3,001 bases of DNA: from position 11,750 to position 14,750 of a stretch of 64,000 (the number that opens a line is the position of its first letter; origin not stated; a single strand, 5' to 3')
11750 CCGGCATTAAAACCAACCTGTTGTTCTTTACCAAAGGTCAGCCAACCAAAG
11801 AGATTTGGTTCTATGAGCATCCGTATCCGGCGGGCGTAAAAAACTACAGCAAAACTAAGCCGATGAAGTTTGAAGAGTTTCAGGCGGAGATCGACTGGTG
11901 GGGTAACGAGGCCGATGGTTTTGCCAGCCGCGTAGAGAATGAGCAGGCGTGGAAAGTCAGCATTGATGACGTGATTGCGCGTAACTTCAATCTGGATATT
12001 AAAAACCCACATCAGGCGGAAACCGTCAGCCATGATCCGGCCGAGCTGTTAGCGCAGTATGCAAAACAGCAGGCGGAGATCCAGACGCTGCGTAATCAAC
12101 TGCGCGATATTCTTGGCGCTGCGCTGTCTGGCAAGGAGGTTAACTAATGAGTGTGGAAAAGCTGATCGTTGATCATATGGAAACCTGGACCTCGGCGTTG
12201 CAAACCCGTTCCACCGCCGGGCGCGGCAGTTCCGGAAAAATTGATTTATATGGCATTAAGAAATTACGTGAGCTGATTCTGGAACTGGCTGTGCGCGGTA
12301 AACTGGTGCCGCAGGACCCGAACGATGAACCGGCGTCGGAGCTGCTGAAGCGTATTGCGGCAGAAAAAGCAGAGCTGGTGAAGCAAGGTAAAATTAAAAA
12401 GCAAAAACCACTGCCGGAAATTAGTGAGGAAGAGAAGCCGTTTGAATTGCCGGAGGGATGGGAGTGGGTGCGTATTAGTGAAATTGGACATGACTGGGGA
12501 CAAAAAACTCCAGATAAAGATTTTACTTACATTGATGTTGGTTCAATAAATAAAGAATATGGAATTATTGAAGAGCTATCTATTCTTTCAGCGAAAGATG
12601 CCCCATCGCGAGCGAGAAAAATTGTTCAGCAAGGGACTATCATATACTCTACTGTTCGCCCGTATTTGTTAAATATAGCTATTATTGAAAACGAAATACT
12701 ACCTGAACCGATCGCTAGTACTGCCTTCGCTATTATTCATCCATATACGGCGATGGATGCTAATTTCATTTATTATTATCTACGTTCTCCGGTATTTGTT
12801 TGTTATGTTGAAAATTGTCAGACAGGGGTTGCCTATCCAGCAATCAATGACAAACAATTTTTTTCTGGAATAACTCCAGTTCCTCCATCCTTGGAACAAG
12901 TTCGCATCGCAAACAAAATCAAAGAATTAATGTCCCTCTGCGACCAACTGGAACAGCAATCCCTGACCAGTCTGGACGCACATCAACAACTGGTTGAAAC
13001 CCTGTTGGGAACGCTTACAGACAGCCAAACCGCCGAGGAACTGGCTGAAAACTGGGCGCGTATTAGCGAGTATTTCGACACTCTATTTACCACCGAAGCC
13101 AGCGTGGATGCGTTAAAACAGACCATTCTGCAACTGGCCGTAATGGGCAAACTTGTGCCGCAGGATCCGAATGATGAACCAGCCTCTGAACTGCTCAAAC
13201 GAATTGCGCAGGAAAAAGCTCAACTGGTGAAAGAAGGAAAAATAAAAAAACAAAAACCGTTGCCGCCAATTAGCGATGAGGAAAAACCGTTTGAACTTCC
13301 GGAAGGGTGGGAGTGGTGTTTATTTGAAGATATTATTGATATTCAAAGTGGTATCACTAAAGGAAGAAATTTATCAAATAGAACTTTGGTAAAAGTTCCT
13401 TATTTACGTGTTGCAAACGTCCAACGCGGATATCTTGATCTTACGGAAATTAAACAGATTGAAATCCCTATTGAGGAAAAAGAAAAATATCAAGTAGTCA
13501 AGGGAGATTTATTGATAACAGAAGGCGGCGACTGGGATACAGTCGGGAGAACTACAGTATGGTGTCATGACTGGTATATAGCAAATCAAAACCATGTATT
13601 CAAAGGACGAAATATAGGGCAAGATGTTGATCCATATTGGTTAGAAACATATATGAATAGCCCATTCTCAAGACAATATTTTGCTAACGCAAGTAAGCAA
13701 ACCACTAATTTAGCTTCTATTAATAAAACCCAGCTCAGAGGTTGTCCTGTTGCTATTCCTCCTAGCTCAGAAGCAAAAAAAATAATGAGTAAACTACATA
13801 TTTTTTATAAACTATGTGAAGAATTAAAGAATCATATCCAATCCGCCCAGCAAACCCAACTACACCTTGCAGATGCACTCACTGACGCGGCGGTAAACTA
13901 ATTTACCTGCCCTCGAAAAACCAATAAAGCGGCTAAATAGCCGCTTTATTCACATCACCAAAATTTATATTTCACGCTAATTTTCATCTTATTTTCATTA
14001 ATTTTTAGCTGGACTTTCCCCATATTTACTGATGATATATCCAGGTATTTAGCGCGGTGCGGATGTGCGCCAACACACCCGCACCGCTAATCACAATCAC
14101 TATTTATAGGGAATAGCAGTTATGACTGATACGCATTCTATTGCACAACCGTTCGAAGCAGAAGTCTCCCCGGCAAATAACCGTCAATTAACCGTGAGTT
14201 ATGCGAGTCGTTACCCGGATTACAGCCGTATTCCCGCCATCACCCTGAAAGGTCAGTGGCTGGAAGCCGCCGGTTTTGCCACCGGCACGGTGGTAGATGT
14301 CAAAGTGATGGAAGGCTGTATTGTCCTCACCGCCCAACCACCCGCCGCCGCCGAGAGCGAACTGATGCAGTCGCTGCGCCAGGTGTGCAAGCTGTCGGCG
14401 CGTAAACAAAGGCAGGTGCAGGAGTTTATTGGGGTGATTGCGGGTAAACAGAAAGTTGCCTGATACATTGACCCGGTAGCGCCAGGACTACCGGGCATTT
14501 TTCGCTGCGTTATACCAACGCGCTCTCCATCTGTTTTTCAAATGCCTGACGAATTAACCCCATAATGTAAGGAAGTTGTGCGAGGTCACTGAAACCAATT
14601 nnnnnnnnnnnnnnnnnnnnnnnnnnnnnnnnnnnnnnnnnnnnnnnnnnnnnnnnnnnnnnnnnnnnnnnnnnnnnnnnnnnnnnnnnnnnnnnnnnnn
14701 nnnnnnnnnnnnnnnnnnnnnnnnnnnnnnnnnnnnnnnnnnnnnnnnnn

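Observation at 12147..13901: HsdS carries two long near-identical internal repeats flanking AT-rich target-recognition domains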

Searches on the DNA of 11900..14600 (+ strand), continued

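Call 53: search_dna_similar(query=window:13317-13781:+, collection=ecoli_genomes, mode=near, max_rows=40, rows=spread)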
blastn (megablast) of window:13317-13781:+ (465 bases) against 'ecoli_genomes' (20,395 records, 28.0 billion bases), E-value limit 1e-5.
Records with a match: 325; places in all: 326; records where one place covers at least 80% of the query: 325.
Genomes with a match: 325 of 5426; with a place that covers at least 80% of the query: 325. Places per genome that has any: lowest 1, median 1, highest 2. On chromosomes: 325 places; on plasmids: 1.
Best place of each record, by identity: >=99% 325.
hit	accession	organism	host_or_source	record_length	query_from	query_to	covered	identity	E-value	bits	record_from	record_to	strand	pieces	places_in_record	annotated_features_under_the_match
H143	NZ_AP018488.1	Escherichia coli O157:H7 strain PV15-279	Homo sapiens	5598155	1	465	100%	100.0%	0e+0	859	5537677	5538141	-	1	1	restriction endonuclease subunit S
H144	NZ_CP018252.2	Escherichia coli strain 9000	Cattle faeces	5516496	1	465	100%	100.0%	0e+0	859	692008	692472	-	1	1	restriction endonuclease subunit S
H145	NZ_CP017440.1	Escherichia coli O157:H7 strain 3384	Cattle Hide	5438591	1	465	100%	100.0%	0e+0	859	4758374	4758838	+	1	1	restriction endonuclease subunit S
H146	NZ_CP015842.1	Escherichia coli O157:H7 strain FRIK2533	water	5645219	1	465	100%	100.0%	0e+0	859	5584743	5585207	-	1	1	restriction endonuclease subunit S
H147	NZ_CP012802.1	Escherichia coli O157:H7 strain WS4202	derived from CIP 106327 (Collection de ...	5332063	1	465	100%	100.0%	0e+0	859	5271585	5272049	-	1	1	restriction endonuclease subunit S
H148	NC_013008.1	Escherichia coli O157:H7 str. TW14359 strain TW14359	-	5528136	1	465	100%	100.0%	0e+0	859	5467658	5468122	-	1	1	restriction endonuclease subunit S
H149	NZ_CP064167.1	Escherichia coli O157:H7 strain Wll001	Homo sapiens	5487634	1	465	100%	100.0%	0e+0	859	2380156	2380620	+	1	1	restriction endonuclease subunit S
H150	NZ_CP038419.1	Escherichia coli O157:H7 strain 2-6-2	cattle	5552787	1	465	100%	100.0%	0e+0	859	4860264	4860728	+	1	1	restriction endonuclease subunit S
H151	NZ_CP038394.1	Escherichia coli O55:H7 strain DEC5A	Homo sapiens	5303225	1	465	100%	100.0%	0e+0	859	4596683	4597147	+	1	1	restriction endonuclease subunit S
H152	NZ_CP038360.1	Escherichia coli O157:H7 strain F7386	missing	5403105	1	465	100%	100.0%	0e+0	859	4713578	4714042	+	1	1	restriction endonuclease subunit S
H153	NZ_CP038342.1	Escherichia coli O157:H7 strain H2495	Homo sapiens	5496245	1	465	100%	100.0%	0e+0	859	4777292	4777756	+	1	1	restriction endonuclease subunit S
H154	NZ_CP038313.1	Escherichia coli O157:H7 strain OK1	Homo sapiens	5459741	1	465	100%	100.0%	0e+0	859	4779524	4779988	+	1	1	restriction endonuclease subunit S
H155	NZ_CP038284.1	Escherichia coli O157:H7 strain YB14-1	cattle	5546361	1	465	100%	100.0%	0e+0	859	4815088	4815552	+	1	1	restriction endonuclease subunit S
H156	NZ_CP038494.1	Escherichia coli O157:H7 strain TT12B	Homo sapiens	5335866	1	465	100%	100.0%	0e+0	859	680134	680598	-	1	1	restriction endonuclease subunit S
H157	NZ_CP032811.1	Escherichia coli strain ERL03-1416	water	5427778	1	465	100%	100.0%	0e+0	859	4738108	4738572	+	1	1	restriction endonuclease subunit S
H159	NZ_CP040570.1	Escherichia coli O157:H7 strain ECP17-1298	Homo sapiens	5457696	1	465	100%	100.0%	0e+0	859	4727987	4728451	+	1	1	restriction endonuclease subunit S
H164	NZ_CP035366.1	Escherichia coli O157:H7 strain C1-057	Rectal fecal grab samples from a ...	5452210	1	465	100%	100.0%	0e+0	859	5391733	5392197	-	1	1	restriction endonuclease subunit S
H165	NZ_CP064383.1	Escherichia coli O157:H7 strain PartA-EcoliO157H7-RM8376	missing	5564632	1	465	100%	100.0%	0e+0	859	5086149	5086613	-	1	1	restriction endonuclease subunit S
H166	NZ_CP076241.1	Escherichia coli O157:H7 strain Vac_07.1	Rectal swab of live bovine cattle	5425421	1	465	100%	100.0%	0e+0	859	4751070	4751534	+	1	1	restriction endonuclease subunit S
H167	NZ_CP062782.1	Escherichia coli O157:H7 strain Z869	Bovine Faeces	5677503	1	465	100%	100.0%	0e+0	859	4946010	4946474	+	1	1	restriction endonuclease subunit S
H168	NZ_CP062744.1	Escherichia coli O157:H7 strain Z1615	Bovine Faeces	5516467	1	465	100%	100.0%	0e+0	859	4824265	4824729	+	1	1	restriction endonuclease subunit S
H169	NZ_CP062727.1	Escherichia coli O157:H7 strain Z1812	Homo sapiens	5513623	1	465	100%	100.0%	0e+0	859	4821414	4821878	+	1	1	restriction endonuclease subunit S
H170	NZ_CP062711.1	Escherichia coli O157:H7 strain Z1831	Bovine Faeces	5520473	1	465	100%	100.0%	0e+0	859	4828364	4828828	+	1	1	restriction endonuclease subunit S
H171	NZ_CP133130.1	Escherichia coli O157:H7 strain PNUSAE146744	missing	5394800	1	465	100%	100.0%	0e+0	859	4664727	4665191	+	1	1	restriction endonuclease subunit S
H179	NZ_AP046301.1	Escherichia coli O157:H7 strain RIMD 0509939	Homo sapiens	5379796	1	465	100%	100.0%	0e+0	859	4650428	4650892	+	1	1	restriction endonuclease subunit S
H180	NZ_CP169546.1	Escherichia coli O157:H7 strain AC-5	Soil from greenhouses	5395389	1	465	100%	99.8%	0e+0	854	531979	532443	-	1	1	restriction endonuclease subunit S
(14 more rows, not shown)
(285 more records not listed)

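Call 58: get_annotated_region(hit=H85, flank=700)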
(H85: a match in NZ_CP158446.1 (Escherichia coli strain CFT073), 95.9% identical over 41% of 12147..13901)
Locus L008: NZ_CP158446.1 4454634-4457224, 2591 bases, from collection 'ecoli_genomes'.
description: Escherichia coli strain CFT073 chromosome, complete genome
organism: Escherichia coli strain CFT073 (NCBI taxid 562)
replicon: chromosome; assembly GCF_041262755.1
host: Homo sapiens; source: urine; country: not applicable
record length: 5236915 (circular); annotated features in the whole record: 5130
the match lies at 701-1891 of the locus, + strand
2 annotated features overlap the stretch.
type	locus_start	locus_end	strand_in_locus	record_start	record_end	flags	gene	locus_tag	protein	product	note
CDS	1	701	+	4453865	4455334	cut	-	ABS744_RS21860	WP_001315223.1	type I restriction-modification system subunit M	-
CDS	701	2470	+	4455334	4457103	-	-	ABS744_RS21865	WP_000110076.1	restriction endonuclease subunit S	-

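Call 59: get_annotated_region(hit=H80, flank=700)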
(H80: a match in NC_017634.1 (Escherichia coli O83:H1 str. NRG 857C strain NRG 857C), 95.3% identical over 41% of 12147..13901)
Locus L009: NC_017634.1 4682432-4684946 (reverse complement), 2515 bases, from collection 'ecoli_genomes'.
description: Escherichia coli O83:H1 str. NRG 857C, complete sequence
organism: Escherichia coli O83:H1 str. NRG 857C strain NRG 857C (NCBI taxid 685038)
replicon: chromosome; assembly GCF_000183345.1
host: -; source: -; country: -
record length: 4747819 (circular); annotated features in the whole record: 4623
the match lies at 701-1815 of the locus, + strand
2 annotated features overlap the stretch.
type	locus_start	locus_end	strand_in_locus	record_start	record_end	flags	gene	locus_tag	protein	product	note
CDS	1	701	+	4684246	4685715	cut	-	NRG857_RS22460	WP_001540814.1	type I restriction-modification system subunit M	-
CDS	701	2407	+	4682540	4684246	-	-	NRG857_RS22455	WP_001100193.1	restriction endonuclease subunit S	-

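Call 67: search_rna_families(source=window, start=11900, end=14600, threshold=gathering)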
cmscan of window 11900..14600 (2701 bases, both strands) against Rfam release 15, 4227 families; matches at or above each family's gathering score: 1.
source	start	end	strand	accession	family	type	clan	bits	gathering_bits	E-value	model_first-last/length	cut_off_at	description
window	14051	14127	-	RF01809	symR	Gene; antitoxin;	-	94.3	61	1.5e-18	1-77/77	no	SymR antitoxin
